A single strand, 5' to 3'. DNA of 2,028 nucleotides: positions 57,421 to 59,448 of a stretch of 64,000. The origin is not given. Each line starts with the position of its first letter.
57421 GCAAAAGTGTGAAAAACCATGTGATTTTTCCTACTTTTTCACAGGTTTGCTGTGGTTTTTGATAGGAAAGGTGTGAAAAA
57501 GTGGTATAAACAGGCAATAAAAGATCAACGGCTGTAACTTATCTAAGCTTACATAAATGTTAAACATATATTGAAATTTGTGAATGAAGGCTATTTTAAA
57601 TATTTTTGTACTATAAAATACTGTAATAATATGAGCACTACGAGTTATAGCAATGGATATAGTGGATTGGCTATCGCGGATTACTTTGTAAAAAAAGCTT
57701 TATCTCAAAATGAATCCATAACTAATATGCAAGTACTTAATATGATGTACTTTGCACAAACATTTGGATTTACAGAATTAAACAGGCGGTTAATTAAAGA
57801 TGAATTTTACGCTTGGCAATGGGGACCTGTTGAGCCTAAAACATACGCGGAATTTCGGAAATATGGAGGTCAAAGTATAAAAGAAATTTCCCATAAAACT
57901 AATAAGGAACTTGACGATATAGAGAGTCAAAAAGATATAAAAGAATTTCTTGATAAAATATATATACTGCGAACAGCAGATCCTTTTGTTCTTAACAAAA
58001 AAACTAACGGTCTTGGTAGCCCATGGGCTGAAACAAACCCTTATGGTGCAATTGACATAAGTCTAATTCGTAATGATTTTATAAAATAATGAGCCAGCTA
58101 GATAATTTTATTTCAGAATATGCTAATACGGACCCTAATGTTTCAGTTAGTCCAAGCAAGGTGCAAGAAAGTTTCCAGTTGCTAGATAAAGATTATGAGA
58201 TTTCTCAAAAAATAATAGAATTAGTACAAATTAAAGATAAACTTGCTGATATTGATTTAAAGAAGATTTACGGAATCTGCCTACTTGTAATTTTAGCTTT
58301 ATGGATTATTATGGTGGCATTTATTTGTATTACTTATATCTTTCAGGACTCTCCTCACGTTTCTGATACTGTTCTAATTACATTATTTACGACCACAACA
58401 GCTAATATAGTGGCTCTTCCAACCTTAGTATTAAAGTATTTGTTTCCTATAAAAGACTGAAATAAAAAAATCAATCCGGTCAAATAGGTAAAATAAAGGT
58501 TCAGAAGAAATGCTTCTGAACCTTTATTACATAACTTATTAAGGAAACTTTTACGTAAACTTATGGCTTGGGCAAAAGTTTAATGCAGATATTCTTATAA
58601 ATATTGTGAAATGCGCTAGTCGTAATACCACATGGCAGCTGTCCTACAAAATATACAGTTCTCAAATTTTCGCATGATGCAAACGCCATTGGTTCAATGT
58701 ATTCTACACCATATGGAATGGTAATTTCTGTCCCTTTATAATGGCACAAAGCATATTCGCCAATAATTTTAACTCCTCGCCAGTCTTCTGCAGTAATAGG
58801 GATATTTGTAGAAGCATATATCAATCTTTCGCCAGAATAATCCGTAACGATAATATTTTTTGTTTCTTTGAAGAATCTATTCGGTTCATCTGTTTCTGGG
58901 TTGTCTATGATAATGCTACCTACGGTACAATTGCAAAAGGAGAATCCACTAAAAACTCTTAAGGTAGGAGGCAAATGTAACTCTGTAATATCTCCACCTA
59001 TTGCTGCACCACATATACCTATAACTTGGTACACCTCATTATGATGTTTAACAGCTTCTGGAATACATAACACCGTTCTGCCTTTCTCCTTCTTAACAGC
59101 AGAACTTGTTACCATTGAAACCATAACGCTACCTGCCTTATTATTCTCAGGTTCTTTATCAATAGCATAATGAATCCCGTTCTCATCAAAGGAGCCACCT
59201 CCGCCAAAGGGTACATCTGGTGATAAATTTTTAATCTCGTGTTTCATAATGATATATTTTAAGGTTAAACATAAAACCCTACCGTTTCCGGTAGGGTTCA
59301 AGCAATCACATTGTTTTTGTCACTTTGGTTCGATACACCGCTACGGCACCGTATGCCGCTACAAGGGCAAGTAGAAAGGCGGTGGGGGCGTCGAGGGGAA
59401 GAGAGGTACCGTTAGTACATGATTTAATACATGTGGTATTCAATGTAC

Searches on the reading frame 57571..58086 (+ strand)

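Call 70: search_protein_families(library=pfam, proteins=[window:57571-58086:+], max_evalue=0.0001)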
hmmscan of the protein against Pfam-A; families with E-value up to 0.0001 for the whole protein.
window:57571-58086:+ (172 aa): 1 family
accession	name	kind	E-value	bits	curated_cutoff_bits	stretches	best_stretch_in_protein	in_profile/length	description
PF13274.11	SocA_Panacea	-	2.5e-10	41.7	25.7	1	58-123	4-83/113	Antitoxin SocA-like, Panacea domain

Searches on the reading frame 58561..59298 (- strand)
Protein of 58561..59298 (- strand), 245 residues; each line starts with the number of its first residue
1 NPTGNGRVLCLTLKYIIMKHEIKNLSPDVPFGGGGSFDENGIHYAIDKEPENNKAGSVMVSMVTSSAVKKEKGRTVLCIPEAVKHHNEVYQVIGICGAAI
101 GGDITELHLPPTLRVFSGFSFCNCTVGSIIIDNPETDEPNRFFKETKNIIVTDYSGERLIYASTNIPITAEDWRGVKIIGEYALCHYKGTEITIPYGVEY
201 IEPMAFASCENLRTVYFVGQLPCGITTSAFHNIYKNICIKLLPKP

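Call 70: search_protein_families(library=pfam, proteins=[window:58561-59298:-], max_evalue=0.0001)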
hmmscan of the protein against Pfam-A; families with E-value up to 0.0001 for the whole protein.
window:58561-59298:- (245 aa): 1 family
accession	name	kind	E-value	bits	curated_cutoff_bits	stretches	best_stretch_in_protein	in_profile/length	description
PF13306.12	LRR_5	-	4.9e-10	39.8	27.7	1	178-235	2-57/127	BspA type Leucine rich repeat region (6 copies)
